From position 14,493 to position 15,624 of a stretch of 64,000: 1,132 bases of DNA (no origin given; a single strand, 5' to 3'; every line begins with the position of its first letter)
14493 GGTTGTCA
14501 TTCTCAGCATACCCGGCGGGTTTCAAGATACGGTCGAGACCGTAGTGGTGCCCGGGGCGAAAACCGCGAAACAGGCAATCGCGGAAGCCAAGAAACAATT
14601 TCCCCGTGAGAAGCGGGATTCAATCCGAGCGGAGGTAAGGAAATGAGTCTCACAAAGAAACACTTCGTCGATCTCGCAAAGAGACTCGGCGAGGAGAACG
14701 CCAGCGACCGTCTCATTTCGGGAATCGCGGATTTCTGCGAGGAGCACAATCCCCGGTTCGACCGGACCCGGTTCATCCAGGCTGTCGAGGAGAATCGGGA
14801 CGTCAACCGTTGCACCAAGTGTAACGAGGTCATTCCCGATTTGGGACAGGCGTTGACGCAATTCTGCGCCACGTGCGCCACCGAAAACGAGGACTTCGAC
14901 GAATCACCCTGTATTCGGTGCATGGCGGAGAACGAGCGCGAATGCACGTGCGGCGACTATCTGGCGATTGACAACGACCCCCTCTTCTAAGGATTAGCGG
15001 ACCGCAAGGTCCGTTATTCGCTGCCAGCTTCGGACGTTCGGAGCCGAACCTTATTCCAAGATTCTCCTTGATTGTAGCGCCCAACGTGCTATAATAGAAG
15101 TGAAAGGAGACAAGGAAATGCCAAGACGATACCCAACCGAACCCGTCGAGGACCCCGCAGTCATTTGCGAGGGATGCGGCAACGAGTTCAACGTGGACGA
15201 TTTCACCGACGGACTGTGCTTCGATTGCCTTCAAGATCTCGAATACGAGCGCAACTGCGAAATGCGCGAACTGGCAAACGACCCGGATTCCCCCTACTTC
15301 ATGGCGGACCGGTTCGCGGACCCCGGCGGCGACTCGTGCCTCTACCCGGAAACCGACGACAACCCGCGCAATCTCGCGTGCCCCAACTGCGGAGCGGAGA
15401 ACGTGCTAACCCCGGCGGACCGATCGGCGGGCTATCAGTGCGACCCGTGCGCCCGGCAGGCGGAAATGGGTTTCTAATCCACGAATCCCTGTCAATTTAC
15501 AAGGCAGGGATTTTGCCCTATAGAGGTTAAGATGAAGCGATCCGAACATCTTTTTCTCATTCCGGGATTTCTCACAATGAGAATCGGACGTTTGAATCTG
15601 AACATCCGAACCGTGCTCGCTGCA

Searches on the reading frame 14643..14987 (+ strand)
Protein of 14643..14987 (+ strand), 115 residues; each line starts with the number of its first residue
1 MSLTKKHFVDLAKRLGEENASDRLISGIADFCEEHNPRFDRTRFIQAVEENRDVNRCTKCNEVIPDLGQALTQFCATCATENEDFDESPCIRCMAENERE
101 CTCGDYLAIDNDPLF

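Call 45: search_protein_families(library=pfam, proteins=[window:14643-14987:+], max_evalue=0.01)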
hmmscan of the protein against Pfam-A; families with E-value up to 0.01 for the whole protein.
window:14643-14987:+ (115 aa): 1 family
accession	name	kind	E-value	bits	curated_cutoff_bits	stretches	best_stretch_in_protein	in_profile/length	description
PF01485.27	IBR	-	0.0059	17.1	24.3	1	38-103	2-65/65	IBR domain, a half RING-finger domain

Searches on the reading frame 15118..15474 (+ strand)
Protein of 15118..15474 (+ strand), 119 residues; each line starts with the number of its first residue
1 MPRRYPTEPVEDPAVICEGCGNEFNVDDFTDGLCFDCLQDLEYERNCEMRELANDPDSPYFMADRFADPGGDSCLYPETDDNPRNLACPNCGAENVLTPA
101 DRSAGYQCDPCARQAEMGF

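Call 70: search_protein_families(library=pfam, proteins=[window:15118-15474:+], max_evalue=0.01)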
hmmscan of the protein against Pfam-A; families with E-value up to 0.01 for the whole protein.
window:15118-15474:+ (119 aa): 2 families
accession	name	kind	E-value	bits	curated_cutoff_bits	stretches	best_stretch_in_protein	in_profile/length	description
PF07191.17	Zn_ribbon_6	-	0.0025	18.2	25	0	15-47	17-45/67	Double zinc ribbon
PF13240.11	Zn_Ribbon_1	-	0.0059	16.8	25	0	88-95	2-9/23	zinc-ribbon domain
